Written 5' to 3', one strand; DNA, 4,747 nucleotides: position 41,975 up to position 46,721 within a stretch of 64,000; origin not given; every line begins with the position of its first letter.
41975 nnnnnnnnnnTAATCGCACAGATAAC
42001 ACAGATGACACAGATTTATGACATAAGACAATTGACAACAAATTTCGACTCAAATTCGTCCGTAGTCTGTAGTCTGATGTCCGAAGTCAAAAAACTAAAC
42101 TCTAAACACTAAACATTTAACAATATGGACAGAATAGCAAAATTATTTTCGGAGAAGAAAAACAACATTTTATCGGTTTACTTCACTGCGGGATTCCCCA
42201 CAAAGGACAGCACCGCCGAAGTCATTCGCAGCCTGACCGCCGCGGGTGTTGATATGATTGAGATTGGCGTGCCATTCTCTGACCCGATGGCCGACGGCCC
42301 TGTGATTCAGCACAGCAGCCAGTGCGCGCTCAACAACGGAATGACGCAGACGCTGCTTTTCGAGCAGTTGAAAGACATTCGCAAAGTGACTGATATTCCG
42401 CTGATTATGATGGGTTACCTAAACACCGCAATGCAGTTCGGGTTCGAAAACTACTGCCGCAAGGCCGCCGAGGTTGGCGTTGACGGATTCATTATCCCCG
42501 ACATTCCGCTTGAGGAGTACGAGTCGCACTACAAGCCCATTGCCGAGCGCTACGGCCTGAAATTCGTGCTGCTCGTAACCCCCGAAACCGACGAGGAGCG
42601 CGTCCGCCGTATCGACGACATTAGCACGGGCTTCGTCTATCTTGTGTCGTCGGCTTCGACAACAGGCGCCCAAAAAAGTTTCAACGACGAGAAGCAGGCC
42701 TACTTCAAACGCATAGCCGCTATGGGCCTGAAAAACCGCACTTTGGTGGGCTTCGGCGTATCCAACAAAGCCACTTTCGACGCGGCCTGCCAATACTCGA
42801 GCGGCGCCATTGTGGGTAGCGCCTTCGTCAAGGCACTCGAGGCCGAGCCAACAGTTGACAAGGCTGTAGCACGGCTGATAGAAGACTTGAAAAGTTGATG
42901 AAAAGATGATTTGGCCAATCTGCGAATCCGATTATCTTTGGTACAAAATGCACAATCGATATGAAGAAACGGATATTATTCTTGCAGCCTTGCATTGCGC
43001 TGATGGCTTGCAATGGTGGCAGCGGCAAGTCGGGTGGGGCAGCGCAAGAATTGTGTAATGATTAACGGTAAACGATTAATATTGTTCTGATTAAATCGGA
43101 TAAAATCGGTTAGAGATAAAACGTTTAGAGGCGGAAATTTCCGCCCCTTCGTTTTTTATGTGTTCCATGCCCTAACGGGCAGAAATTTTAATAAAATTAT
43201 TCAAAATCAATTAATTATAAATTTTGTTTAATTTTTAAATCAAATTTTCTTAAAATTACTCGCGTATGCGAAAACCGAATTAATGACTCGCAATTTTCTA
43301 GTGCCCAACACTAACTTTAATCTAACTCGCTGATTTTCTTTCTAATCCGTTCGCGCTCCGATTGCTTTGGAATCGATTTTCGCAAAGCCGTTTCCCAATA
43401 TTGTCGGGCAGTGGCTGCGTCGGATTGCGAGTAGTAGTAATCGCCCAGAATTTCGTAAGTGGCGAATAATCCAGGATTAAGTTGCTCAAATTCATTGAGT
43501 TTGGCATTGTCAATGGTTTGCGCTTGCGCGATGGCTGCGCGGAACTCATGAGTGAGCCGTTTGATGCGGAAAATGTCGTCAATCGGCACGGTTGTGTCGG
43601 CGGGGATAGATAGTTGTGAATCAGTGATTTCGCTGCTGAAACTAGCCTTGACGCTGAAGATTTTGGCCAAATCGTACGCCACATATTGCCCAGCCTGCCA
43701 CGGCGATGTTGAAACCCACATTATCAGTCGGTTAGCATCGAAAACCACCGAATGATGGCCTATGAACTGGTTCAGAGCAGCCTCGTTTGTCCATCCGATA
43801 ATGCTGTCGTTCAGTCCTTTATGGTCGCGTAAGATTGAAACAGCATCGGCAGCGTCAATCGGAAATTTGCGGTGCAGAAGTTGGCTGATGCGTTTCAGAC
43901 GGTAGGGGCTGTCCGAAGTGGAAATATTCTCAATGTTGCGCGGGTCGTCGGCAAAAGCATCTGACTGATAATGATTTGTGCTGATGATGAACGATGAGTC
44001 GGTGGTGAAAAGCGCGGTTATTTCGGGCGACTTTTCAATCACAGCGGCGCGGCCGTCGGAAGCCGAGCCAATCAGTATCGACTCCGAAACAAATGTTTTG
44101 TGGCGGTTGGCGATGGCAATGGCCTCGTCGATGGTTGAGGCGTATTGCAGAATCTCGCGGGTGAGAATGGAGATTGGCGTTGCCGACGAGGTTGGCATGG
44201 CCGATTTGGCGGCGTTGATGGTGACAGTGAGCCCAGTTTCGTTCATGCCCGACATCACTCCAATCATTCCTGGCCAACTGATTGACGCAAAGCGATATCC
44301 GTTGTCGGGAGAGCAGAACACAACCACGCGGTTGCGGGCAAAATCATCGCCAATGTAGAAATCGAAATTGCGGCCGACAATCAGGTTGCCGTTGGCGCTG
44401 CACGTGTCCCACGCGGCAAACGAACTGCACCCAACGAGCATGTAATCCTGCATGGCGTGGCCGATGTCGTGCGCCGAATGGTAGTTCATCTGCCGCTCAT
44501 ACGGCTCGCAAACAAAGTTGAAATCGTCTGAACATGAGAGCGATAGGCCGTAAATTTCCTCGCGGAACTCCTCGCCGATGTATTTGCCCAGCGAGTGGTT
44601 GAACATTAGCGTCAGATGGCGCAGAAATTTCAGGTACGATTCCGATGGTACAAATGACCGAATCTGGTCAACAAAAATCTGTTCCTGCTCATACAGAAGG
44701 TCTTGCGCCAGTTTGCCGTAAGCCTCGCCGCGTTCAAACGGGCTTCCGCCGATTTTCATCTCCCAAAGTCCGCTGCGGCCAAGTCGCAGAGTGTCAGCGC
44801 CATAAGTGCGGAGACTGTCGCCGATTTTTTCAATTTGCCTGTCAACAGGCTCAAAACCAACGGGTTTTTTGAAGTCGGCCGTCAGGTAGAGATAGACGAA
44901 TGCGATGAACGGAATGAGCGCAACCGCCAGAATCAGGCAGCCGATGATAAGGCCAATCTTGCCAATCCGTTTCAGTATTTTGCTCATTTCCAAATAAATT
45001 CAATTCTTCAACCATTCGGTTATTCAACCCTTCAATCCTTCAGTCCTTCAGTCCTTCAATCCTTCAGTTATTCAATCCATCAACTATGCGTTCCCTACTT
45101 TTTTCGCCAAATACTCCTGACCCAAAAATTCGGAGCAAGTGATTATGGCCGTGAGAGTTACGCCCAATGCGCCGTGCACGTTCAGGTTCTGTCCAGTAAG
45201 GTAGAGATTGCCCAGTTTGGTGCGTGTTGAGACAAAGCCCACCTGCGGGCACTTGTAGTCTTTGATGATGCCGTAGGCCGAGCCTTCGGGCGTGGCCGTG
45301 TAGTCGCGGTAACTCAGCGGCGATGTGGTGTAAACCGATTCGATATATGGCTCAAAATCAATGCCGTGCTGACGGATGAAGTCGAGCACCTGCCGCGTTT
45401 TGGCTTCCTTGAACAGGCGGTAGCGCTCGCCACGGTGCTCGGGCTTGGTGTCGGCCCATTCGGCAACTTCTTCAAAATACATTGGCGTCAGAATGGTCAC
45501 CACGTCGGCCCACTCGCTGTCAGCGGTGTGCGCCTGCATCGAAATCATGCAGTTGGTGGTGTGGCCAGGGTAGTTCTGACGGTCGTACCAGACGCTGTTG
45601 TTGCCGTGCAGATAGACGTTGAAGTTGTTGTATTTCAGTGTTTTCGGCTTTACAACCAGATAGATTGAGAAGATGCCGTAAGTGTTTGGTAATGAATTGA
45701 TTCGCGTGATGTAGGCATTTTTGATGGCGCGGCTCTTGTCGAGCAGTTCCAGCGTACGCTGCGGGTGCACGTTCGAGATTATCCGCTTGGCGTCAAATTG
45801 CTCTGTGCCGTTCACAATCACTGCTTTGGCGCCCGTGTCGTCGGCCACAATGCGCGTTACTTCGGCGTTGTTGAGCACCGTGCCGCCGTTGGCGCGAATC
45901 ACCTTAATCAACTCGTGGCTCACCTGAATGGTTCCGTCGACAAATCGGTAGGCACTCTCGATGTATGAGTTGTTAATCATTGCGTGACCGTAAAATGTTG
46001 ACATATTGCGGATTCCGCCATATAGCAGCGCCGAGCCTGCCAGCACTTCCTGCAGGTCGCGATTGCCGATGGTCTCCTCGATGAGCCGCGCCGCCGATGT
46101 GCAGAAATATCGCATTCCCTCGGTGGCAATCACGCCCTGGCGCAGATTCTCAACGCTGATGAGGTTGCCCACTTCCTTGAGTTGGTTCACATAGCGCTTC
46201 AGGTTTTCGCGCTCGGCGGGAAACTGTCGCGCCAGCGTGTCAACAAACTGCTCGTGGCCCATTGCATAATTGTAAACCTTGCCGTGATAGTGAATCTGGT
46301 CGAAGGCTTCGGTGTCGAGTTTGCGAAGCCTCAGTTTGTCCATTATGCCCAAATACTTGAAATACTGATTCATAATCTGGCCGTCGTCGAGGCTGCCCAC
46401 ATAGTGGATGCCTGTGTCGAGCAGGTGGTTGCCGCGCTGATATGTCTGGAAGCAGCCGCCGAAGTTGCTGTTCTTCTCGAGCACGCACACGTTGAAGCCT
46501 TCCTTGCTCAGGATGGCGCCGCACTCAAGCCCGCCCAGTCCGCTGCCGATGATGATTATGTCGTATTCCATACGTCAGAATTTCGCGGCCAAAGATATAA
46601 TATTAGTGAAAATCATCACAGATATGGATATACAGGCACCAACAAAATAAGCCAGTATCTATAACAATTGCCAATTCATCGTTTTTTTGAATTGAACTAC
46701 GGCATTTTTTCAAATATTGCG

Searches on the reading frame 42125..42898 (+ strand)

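Call 62: search_protein_families(library=pfam, proteins=[window:42125-42898:+], max_evalue=0.00001)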
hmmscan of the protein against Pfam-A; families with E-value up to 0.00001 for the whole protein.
window:42125-42898:+ (257 aa): 1 family
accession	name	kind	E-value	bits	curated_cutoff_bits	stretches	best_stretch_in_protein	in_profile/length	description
PF00290.26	Trp_syntA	-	1.6e-73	247.3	27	1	10-245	6-240/259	Tryptophan synthase alpha chain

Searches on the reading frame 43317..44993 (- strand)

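Call 62: search_protein_families(library=pfam, proteins=[window:43317-44993:-], max_evalue=0.00001)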
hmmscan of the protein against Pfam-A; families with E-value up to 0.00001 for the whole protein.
window:43317-44993:- (558 aa): 1 family
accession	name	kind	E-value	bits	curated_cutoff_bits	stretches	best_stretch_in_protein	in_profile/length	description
PF03417.21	AAT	-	2.7e-25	89.8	23.2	1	201-397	5-190/225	Acyl-coenzyme A:6-aminopenicillanic acid acyl-transferase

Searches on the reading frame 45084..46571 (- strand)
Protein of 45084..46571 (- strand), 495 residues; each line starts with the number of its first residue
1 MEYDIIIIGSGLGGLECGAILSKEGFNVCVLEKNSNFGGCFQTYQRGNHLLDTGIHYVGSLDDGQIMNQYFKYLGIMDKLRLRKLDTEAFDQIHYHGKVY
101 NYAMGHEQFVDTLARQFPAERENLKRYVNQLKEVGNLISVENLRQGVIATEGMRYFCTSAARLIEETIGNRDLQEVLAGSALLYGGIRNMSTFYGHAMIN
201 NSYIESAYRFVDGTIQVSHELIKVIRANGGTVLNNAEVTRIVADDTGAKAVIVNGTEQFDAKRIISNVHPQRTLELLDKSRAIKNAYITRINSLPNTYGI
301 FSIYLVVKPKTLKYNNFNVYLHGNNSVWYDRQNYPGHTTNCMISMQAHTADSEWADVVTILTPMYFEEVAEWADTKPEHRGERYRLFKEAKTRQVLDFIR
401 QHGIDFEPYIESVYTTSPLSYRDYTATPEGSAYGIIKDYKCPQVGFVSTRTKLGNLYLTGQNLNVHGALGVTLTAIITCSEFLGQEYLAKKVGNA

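Call 62: search_protein_families(library=pfam, proteins=[window:45084-46571:-], max_evalue=0.00001)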
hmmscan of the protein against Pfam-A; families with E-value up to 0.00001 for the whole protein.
window:45084-46571:- (495 aa): 5 families
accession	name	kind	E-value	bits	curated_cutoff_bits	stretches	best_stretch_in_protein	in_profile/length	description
PF01593.30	Amino_oxidase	-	2e-16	60.7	19.8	1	12-355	1-342/443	Flavin containing amine oxidoreductase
PF13450.12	NAD_binding_8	-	5.4e-15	55.9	21.9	1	7-74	1-68/68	NAD(P)-binding Rossmann-like domain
PF01266.30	DAO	-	1.2e-07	32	27.9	0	4-56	1-52/353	FAD dependent oxidoreductase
PF00890.30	FAD_binding_2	-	1.8e-07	31.1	20.4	1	4-41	1-38/414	FAD binding domain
PF01946.23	Thi4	-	5.4e-06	26.2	26.2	0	1-40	16-56/235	Thi4 family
